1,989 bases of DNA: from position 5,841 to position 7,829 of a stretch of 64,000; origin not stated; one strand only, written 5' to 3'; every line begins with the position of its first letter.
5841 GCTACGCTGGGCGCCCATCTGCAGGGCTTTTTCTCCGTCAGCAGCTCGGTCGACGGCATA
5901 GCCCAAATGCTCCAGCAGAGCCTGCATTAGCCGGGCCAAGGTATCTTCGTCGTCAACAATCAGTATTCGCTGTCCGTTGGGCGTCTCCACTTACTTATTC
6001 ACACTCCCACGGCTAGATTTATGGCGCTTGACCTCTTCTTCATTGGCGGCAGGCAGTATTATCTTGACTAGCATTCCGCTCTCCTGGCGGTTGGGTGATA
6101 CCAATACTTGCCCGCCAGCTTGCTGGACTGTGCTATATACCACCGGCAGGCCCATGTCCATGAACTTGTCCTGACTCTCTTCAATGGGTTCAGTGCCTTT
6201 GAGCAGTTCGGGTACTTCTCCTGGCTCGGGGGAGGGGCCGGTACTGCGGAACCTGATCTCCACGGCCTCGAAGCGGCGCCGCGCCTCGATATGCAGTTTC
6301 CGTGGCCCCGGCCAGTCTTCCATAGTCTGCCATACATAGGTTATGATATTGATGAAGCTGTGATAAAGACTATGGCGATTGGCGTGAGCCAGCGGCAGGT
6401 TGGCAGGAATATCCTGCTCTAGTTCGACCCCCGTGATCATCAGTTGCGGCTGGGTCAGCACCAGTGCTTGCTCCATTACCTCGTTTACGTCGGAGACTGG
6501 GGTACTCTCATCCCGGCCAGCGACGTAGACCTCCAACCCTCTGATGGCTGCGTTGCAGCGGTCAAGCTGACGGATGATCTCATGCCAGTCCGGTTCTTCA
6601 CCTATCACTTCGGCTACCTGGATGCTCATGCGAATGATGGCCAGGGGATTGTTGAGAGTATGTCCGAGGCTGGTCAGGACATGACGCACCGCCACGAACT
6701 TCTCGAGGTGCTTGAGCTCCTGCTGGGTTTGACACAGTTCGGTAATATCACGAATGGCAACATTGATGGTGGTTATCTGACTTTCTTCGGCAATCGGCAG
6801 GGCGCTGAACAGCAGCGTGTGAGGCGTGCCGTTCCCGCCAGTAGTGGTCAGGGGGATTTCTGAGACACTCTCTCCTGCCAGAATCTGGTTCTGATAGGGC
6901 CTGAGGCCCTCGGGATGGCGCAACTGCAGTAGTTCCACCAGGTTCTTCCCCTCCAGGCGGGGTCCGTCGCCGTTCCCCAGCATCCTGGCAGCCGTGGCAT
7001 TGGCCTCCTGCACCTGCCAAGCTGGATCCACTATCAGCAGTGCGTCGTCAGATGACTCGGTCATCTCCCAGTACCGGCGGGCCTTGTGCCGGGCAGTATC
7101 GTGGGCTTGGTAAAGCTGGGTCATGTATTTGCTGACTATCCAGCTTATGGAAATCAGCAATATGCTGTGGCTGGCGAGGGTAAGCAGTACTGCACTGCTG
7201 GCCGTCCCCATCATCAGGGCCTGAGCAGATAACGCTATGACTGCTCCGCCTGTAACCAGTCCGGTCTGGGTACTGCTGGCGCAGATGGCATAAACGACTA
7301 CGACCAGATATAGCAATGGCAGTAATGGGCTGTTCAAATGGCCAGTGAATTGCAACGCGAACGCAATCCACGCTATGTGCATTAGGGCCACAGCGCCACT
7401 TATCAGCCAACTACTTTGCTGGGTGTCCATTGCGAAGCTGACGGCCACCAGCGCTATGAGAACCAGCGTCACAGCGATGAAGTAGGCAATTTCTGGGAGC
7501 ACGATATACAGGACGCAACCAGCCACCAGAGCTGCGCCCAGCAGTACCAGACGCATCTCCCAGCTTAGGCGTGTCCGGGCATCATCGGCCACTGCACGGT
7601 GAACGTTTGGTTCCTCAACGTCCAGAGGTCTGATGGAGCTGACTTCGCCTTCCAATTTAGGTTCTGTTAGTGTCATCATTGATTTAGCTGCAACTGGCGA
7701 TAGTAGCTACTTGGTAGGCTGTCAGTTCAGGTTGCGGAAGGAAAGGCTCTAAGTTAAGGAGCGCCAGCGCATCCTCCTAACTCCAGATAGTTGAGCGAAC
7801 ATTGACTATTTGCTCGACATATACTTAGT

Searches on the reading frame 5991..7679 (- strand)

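Call 15: search_protein_families(library=pfam, proteins=[window:5991-7679:-], max_evalue=0.001)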
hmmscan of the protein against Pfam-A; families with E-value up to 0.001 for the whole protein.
window:5991-7679:- (562 aa): 4 families
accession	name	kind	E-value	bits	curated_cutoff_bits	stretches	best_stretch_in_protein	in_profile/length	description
PF08448.16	PAS_4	-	7.4e-13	49.1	23.1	1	208-315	2-108/110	PAS fold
PF13426.13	PAS_9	-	1.4e-06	29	27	1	212-314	2-103/103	PAS domain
PF00989.32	PAS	-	2.2e-06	28.1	22.6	1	205-312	5-113/113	PAS fold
PF13188.13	PAS_8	-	0.00084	19.6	21.8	0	206-255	6-51/65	PAS domain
